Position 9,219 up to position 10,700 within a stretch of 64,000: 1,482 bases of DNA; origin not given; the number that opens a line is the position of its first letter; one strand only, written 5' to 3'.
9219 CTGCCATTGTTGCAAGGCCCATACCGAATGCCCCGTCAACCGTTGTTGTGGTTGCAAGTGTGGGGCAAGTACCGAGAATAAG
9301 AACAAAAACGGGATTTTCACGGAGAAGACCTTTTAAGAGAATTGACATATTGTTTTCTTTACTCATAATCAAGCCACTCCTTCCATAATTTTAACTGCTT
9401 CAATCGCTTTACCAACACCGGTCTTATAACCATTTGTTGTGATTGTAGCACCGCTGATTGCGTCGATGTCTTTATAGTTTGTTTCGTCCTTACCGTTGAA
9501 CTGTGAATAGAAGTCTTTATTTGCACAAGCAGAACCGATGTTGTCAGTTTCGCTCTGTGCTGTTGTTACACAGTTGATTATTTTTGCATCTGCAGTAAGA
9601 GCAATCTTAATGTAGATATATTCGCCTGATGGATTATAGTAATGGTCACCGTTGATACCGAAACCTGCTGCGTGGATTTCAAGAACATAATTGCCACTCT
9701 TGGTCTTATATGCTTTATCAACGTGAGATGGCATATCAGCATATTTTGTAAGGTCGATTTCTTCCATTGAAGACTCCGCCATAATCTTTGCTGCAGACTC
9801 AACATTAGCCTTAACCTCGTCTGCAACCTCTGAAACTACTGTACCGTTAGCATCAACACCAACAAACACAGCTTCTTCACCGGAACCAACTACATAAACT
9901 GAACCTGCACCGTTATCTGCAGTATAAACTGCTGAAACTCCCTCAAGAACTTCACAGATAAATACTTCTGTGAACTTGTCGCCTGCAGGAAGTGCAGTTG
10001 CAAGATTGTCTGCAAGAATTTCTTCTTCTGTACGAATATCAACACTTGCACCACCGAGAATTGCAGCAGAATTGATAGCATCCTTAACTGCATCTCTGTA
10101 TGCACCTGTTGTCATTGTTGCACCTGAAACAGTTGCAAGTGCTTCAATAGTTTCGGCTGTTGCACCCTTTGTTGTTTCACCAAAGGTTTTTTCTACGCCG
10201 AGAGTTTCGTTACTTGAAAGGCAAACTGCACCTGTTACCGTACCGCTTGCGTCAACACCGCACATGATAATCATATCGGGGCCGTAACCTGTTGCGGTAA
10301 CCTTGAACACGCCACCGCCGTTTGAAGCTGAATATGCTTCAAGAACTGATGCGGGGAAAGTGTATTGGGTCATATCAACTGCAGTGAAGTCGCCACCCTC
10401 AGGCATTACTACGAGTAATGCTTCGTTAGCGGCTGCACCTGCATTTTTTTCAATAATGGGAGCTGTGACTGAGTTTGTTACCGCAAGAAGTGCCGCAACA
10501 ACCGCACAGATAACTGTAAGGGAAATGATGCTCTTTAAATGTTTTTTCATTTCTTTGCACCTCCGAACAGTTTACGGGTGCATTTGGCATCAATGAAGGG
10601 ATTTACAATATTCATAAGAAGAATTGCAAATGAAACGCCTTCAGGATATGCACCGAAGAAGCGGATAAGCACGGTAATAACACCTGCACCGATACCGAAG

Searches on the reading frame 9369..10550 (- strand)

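Call 3: search_protein_families(library=pfam, proteins=[window:9369-10550:-], max_evalue=1)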
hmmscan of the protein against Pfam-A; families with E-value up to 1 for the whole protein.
window:9369-10550:- (393 aa): 2 families
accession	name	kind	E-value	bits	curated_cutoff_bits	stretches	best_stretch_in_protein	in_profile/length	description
PF04205.19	FMN_bind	-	2.2e-21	76.7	22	2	312-384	6-77/77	FMN-binding domain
PF18565.7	Glyco_hydro2_C5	-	0.0047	17.2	32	1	232-272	25-65/103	Glycoside hydrolase family 2 C-terminal domain 5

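Call 4: search_protein_families(library=ncbifam, proteins=[window:9369-10550:-], max_evalue=1)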
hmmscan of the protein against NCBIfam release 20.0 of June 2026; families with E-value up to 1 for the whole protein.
window:9369-10550:- (393 aa): 11 families
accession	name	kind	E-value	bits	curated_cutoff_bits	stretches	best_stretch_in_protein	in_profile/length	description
NF045876.1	RnfG_DVU2794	exception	9.5e-16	57.8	205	2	320-387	107-180/190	RnfABCDGE type electron transport complex subunit G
TIGR01947.1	rnfG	subfamily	2.7e-12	47.2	102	2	9-119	2-124/187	RnfABCDGE type electron transport complex subunit G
NF041840.1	rnfG_Methano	equivalog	3.1e-12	46.5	230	2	7-121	11-132/189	Rnf electron transport complex subunit RnfG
TIGR01938.1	nqrC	equivalog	4.1e-05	23.3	144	1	350-375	189-234/251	NADH:ubiquinone reductase (Na(+)-transporting) subunit C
NF003747.0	PRK05346.1-2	equivalog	0.0042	16.3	336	1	352-374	190-230/260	Na(+)-translocating NADH-quinone reductase subunit C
NF002519.0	PRK01908.1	equivalog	0.012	15.3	178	1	4-119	5-131/209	electron transport complex subunit RsxG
NF003164.0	PRK04147.1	equivalog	0.028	13.7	281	1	216-272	40-96/294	N-acetylneuraminate lyase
NF041508.1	BacL2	equivalog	0.14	12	200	1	302-352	9-59/202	BacL2 family protein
NF003749.0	PRK05346.1-5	equivalog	0.17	11.2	255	1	353-376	212-235/261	Na(+)-translocating NADH-quinone reductase subunit C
NF003746.0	PRK05346.1-1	equivalog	0.27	10.3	337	1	312-365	154-226/264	Na(+)-translocating NADH-quinone reductase subunit C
NF003753.0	PRK05346.2-4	equivalog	0.52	9.6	329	1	356-384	209-237/249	Na(+)-translocating NADH-quinone reductase subunit C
